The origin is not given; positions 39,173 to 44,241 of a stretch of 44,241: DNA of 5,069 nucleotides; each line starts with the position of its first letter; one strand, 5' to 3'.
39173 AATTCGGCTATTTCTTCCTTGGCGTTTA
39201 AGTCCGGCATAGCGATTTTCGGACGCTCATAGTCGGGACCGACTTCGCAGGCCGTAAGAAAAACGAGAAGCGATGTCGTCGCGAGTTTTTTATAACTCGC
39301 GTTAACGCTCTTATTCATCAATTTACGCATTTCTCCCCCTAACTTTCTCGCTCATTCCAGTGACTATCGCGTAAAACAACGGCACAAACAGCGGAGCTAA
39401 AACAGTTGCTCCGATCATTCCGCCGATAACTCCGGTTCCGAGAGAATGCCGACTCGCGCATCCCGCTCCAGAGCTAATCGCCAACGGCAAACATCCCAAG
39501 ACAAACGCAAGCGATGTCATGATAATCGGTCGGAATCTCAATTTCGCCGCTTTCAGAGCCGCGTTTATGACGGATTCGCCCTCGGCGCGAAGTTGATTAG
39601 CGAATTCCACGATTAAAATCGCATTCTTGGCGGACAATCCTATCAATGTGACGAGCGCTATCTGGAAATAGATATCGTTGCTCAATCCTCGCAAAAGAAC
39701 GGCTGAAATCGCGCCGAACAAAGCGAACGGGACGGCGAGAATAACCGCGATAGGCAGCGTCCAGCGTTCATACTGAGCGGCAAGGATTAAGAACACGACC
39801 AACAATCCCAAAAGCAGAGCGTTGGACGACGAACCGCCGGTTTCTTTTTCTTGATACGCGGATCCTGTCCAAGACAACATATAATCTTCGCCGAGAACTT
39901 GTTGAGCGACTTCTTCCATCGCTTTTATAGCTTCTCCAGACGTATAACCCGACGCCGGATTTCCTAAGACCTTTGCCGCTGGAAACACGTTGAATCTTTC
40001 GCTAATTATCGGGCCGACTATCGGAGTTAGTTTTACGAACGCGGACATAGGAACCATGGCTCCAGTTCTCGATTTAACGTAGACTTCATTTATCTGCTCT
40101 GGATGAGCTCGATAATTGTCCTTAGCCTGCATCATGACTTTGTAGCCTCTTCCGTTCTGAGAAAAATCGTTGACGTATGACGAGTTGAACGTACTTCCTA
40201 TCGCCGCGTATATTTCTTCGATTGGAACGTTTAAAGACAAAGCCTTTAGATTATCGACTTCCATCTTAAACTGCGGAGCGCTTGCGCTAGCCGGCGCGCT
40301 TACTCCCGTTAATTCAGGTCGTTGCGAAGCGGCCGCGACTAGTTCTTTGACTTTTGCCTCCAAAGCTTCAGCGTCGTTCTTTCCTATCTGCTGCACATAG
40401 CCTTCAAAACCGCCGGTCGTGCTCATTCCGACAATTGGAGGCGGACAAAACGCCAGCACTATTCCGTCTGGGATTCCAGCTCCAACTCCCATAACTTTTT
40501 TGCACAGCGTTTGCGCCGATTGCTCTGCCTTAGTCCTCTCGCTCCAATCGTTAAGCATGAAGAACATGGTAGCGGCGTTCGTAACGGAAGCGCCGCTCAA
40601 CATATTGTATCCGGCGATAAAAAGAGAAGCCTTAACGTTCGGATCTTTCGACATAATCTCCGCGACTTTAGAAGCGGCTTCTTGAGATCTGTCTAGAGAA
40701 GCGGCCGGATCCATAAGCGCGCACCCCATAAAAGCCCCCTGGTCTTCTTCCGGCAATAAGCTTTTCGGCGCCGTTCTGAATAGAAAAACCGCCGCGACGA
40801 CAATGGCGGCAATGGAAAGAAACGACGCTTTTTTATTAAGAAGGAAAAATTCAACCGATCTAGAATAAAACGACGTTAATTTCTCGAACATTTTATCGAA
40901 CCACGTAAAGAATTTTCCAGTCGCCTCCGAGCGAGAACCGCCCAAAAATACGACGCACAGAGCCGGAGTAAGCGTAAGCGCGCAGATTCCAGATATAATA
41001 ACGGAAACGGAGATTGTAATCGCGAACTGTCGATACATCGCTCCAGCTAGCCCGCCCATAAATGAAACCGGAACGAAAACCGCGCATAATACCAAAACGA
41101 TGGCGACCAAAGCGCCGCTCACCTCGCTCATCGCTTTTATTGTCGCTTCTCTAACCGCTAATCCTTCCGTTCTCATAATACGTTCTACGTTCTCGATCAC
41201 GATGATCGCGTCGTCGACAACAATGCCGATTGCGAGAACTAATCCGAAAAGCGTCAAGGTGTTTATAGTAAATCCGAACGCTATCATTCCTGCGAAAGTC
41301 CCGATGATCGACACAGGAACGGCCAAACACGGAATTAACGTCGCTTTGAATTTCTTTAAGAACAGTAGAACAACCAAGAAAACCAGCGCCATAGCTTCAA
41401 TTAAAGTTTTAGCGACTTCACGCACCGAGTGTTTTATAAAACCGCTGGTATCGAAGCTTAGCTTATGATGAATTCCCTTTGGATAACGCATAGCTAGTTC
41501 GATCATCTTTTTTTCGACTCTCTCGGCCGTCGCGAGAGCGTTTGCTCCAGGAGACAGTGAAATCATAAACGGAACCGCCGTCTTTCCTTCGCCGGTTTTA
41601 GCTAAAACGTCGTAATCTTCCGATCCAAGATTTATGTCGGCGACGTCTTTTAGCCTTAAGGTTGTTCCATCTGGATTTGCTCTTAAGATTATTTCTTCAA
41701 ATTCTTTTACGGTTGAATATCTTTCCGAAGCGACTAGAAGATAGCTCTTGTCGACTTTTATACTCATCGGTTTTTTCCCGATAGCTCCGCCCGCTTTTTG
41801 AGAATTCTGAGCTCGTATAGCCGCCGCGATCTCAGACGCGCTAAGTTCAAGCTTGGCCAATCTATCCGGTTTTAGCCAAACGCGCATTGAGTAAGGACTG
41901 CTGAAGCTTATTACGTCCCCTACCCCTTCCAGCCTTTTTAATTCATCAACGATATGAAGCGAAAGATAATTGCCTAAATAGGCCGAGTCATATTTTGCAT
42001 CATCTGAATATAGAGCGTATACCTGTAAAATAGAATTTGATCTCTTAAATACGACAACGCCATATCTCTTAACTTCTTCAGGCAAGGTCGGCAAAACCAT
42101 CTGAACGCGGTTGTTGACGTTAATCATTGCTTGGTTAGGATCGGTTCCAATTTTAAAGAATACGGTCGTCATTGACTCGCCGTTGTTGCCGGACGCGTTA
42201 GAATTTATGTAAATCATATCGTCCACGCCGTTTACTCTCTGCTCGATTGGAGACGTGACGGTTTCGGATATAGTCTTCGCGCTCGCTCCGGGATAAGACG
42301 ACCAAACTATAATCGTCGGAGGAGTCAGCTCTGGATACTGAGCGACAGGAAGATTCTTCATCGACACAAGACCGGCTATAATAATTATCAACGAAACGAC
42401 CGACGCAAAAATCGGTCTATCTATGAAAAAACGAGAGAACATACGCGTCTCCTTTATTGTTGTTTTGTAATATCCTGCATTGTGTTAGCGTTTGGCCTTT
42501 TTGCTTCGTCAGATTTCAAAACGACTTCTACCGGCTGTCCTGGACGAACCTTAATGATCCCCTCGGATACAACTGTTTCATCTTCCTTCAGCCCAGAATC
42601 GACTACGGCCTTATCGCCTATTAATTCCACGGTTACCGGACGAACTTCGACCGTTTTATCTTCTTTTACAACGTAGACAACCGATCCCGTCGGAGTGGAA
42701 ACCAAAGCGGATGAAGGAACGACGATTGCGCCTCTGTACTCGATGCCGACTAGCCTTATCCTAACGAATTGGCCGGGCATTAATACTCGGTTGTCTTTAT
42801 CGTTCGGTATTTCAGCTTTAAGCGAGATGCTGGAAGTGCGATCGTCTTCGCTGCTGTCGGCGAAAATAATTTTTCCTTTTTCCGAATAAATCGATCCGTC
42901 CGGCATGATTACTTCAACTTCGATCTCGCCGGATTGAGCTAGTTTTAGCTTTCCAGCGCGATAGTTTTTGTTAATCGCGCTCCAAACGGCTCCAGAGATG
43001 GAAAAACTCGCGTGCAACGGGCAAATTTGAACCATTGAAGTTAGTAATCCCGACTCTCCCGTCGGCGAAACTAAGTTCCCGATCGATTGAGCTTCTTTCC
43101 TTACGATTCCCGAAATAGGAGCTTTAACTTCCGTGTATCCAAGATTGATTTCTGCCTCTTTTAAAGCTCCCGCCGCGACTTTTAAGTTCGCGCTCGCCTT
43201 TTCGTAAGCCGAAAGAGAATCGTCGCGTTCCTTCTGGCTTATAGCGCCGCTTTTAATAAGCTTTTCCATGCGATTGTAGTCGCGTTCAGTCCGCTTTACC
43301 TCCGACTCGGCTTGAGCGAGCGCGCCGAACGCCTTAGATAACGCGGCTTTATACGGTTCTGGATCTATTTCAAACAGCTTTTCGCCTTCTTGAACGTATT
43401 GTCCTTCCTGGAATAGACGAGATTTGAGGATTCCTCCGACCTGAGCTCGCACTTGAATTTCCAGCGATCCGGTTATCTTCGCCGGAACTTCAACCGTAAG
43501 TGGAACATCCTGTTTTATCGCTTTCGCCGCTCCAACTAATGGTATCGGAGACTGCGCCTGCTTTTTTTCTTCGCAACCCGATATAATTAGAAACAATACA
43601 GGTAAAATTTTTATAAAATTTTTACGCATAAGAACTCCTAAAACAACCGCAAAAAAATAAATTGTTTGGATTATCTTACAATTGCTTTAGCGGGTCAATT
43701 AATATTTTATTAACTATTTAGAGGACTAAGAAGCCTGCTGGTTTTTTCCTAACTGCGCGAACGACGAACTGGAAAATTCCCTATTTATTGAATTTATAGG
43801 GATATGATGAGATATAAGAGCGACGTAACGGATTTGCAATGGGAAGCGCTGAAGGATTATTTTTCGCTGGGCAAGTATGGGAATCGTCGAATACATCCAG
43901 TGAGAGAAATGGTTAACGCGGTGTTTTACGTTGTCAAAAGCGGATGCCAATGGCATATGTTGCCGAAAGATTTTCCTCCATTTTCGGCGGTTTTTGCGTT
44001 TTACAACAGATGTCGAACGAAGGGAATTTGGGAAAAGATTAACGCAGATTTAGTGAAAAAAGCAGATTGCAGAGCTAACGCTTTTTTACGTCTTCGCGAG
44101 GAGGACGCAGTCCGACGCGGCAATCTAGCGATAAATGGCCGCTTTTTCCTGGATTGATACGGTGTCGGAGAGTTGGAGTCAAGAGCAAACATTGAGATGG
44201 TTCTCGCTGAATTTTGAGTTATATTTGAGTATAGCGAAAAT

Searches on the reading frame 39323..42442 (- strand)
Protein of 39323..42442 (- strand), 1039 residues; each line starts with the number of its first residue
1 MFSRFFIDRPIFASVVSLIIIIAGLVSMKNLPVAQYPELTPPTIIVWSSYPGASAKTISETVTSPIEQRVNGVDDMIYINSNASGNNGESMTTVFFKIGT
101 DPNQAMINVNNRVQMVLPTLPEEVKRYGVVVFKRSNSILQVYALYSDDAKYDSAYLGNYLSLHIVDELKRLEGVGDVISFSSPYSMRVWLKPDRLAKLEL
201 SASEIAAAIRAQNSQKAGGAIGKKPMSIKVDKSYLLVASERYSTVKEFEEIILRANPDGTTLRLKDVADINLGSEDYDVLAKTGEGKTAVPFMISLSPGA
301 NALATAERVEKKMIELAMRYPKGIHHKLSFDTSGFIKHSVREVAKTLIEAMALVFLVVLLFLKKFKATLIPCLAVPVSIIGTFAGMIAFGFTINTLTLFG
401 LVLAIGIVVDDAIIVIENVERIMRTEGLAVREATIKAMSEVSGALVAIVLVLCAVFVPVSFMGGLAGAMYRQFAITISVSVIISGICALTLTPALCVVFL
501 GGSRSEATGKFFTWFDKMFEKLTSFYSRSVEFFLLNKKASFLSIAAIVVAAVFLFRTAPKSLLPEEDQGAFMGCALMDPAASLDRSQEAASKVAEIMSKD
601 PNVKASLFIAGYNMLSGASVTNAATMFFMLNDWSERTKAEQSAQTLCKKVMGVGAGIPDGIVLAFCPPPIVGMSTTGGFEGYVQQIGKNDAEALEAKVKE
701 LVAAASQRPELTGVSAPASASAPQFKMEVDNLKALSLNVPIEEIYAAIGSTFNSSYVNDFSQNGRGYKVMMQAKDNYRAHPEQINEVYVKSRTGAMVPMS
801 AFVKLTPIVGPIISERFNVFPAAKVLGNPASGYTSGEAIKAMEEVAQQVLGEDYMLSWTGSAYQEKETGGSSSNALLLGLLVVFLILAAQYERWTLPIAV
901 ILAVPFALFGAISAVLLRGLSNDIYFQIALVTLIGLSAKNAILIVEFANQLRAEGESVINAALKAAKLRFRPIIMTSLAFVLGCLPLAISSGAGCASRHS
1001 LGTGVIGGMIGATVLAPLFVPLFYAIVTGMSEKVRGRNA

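Call 16: search_protein_families(library=pfam, proteins=[window:39323-42442:-], max_evalue=0.001)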
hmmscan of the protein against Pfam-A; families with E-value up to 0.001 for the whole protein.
window:39323-42442:- (1039 aa): 3 families
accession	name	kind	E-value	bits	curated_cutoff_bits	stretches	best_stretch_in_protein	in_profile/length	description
PF00873.25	ACR_tran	-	0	1071.6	28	1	2-1027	1-1020/1021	AcrB/AcrD/AcrF family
PF03176.21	MMPL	-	4.7e-09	36.1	20.5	1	340-503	142-305/333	MMPL family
PF02355.23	SecD_SecF_C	-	9.8e-08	32.1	20.5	1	874-992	35-154/189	Protein export membrane protein SecD/SecF, C-terminal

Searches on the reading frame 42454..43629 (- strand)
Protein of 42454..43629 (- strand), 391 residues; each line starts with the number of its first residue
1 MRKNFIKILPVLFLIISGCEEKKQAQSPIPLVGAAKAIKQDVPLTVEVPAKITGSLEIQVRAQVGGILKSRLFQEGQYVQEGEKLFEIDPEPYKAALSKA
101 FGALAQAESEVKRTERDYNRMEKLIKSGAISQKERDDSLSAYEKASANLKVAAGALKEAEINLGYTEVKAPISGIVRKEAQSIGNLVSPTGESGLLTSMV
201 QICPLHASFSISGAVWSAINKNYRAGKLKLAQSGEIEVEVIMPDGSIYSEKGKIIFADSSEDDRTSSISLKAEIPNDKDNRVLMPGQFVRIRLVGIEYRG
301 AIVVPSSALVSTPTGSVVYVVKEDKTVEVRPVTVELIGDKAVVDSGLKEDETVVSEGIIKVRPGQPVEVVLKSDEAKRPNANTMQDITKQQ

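Call 16: search_protein_families(library=pfam, proteins=[window:42454-43629:-], max_evalue=0.001)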
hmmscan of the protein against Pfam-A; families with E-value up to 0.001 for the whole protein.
window:42454-43629:- (391 aa): 3 families
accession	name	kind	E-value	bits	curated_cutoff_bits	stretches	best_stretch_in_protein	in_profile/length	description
PF13437.12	HlyD_3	-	1.4e-08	35.9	22.2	0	60-91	2-33/106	HlyD family secretion protein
PF16576.10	HlyD_D23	-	2.2e-06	27.5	30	0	57-88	108-139/214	Barrel-sandwich domain of CusB or HlyD membrane-fusion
PF13533.13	Biotin_lipoyl_2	-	0.00027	21.1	29.8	0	59-89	2-32/32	Biotin-lipoyl like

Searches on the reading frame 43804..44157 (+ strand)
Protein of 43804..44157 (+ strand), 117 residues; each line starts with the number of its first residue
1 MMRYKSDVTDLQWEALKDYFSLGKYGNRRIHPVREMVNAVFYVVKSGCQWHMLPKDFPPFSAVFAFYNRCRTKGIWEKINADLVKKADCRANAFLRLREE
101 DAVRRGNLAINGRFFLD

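Call 16: search_protein_families(library=pfam, proteins=[window:43804-44157:+], max_evalue=0.001)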
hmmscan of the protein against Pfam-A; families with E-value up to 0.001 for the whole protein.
window:43804-44157:+ (117 aa): 1 family
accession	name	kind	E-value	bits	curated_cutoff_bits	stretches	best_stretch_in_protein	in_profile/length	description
PF13340.11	DUF4096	-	2.8e-21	76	34.3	1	8-79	1-75/76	Putative transposase of IS4/5 family (DUF4096)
